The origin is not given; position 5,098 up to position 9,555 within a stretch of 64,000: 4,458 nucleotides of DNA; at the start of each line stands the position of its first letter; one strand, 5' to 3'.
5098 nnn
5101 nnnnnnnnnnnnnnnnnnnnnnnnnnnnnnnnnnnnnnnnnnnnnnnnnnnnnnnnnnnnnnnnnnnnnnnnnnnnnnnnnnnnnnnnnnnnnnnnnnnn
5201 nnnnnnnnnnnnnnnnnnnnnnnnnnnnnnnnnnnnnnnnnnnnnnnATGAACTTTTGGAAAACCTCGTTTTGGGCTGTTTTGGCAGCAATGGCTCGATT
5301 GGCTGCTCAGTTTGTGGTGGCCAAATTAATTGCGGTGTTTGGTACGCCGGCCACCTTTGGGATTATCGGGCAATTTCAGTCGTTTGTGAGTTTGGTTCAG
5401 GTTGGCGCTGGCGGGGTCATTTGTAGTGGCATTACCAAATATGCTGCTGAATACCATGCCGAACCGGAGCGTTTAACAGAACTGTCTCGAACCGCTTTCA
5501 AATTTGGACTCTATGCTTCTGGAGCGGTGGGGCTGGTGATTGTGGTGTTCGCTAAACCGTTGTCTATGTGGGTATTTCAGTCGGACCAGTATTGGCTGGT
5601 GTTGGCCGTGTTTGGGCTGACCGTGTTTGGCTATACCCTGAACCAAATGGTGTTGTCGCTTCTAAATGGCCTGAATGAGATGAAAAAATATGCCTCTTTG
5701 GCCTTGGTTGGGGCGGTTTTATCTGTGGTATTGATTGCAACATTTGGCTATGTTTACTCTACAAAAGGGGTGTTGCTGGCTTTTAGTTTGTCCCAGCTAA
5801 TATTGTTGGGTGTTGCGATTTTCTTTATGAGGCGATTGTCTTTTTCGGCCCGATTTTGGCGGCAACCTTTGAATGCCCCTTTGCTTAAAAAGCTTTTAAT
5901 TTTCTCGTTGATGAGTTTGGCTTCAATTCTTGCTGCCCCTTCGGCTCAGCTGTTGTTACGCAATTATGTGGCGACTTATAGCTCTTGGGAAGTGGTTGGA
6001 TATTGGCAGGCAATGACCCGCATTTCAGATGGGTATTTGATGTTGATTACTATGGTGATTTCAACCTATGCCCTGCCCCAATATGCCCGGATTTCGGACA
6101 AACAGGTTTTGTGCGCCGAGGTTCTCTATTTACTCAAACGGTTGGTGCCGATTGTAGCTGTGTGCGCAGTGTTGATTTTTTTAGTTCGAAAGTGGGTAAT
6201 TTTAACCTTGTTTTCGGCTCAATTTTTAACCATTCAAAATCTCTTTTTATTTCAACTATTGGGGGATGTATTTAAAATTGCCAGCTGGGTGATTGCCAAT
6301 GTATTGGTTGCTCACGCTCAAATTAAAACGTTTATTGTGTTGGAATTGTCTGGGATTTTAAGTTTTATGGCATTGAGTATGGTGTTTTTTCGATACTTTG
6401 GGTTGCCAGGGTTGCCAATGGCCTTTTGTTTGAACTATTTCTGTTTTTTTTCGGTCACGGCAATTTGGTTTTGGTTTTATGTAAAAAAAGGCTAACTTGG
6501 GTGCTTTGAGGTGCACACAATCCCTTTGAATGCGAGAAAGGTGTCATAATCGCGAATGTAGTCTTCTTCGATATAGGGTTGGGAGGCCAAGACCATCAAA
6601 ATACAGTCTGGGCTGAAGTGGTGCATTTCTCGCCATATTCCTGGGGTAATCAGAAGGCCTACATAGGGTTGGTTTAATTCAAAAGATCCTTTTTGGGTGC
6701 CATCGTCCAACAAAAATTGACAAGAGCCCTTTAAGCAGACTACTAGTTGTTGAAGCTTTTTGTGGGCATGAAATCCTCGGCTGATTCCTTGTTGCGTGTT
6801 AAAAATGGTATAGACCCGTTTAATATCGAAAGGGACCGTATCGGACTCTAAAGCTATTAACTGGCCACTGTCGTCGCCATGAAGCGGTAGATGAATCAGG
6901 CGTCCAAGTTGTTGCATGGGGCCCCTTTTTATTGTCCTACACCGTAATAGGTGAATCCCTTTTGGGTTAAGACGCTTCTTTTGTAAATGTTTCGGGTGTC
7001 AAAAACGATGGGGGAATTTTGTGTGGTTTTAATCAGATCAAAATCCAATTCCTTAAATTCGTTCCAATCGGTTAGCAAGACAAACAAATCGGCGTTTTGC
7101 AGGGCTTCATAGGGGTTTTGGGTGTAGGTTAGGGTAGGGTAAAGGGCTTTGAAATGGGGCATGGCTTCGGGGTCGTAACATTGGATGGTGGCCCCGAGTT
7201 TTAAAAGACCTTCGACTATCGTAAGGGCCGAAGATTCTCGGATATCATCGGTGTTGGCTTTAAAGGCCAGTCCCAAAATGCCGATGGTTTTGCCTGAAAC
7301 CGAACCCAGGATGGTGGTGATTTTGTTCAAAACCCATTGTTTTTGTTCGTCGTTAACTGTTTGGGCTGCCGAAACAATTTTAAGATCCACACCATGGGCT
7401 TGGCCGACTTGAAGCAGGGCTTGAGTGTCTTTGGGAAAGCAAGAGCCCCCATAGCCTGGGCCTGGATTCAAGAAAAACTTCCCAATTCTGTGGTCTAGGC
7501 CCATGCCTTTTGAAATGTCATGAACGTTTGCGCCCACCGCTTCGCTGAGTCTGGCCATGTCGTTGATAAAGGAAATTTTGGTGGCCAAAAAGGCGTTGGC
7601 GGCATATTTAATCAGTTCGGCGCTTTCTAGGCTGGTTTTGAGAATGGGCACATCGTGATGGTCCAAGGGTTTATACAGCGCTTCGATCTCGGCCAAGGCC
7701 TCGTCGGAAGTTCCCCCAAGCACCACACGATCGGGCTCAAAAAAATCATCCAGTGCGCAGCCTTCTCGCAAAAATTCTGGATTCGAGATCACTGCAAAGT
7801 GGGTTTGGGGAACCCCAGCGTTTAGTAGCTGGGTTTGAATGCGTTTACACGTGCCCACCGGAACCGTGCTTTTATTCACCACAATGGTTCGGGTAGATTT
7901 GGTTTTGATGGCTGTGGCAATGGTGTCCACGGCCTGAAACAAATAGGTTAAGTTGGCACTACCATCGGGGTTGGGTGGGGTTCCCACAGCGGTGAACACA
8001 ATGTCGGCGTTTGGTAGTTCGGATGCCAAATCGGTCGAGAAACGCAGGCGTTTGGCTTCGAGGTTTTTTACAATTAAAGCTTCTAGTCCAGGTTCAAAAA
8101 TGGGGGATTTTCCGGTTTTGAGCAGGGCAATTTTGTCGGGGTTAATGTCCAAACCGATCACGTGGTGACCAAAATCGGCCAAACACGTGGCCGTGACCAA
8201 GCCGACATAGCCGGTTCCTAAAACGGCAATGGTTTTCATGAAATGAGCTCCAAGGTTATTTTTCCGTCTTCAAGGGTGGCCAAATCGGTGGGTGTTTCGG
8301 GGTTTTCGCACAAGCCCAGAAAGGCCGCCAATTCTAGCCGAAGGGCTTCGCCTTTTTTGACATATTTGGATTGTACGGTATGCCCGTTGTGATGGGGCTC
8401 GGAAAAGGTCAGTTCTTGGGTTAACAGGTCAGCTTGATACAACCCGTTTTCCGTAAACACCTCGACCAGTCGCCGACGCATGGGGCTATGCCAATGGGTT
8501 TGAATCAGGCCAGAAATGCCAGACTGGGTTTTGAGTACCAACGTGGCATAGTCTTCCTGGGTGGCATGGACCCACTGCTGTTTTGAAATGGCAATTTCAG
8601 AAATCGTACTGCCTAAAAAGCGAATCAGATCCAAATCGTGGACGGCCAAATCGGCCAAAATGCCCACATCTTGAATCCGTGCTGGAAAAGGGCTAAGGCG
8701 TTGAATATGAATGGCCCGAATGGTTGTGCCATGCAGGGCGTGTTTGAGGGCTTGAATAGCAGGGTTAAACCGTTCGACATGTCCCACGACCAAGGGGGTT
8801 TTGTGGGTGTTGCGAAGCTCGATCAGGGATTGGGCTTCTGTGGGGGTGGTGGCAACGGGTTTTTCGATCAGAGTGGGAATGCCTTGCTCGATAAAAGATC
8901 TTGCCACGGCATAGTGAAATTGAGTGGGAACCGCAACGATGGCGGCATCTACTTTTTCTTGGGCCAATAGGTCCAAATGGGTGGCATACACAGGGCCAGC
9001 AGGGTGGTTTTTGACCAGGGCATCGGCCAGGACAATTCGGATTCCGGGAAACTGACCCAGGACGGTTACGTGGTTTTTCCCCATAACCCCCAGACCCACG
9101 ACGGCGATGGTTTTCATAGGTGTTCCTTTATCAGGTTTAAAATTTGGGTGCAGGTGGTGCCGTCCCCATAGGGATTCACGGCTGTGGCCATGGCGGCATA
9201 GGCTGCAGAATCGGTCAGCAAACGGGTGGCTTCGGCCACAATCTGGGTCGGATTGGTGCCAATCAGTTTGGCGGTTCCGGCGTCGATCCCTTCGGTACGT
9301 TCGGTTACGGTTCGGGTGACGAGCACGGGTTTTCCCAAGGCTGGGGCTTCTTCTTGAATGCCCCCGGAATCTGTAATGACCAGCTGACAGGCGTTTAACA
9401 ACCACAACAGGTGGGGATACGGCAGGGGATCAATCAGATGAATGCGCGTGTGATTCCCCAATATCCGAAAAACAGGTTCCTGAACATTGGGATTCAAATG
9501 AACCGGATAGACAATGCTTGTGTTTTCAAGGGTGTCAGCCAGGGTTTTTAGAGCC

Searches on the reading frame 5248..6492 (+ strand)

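Call 17: search_protein_families(library=pfam, proteins=[window:5248-6492:+], max_evalue=0.001)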
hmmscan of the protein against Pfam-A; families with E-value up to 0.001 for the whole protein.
window:5248-6492:+ (415 aa): 2 families
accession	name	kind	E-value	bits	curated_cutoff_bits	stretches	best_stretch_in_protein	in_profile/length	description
PF13440.11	Polysacc_synt_3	-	1.1e-11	44.9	23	1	33-329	7-291/293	Polysaccharide biosynthesis protein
PF01943.22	Polysacc_synt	-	0.00017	21.6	28.2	1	4-281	2-272/274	Polysaccharide biosynthesis protein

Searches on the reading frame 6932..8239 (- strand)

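Call 17: search_protein_families(library=pfam, proteins=[window:6932-8239:-], max_evalue=0.001)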
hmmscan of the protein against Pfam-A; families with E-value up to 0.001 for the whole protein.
window:6932-8239:- (436 aa): 6 families
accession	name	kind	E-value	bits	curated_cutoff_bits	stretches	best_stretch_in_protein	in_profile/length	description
PF03721.20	UDPG_MGDP_dh_N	-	4.4e-60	202.9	27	1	3-186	2-185/187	UDP-glucose/GDP-mannose dehydrogenase family, NAD binding domain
PF00984.24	UDPG_MGDP_dh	-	7.1e-37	125.8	25.4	1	205-297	1-93/94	UDP-glucose/GDP-mannose dehydrogenase family, central domain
PF03720.21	UDPG_MGDP_dh_C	-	1.4e-33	115.8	30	1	320-420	1-102/103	UDP-glucose/GDP-mannose dehydrogenase family, UDP binding domain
PF03807.23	F420_oxidored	-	1.4e-05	26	21.6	0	3-62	1-46/94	NADP oxidoreductase coenzyme F420-dependent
PF02826.25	2-Hacid_dh_C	-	5.9e-05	23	25.1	0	2-37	37-72/178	D-isomer specific 2-hydroxyacid dehydrogenase, NAD binding domain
PF02737.24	3HCDH_N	-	0.00015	22.2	22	1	3-85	1-86/180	3-hydroxyacyl-CoA dehydrogenase, NAD binding domain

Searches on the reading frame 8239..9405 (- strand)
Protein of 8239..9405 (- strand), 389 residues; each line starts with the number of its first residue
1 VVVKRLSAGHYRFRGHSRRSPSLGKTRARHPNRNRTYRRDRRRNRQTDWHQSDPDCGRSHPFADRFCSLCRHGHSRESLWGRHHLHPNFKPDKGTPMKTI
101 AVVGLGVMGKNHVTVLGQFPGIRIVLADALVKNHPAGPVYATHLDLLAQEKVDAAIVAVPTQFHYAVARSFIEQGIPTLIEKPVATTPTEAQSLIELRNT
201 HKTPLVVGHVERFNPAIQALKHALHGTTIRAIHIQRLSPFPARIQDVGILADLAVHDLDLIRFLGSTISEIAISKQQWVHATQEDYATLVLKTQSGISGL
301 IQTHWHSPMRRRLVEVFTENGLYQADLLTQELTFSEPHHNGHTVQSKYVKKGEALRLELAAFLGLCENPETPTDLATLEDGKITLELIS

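Call 17: search_protein_families(library=pfam, proteins=[window:8239-9405:-], max_evalue=0.001)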
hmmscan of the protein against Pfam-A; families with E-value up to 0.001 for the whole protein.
window:8239-9405:- (389 aa): 3 families
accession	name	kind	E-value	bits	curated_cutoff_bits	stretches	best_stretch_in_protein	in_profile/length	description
PF01408.29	GFO_IDH_MocA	-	1.3e-17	65.1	24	1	99-209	2-120/120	Oxidoreductase family, NAD-binding Rossmann fold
PF22725.1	GFO_IDH_MocA_C3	-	5.5e-11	43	27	1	244-322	37-122/124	GFO/IDH/MocA C-terminal domain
PF02894.22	GFO_IDH_MocA_C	-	0.00029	21.1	22.9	1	246-304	39-102/218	Oxidoreductase family, C-terminal alpha/beta domain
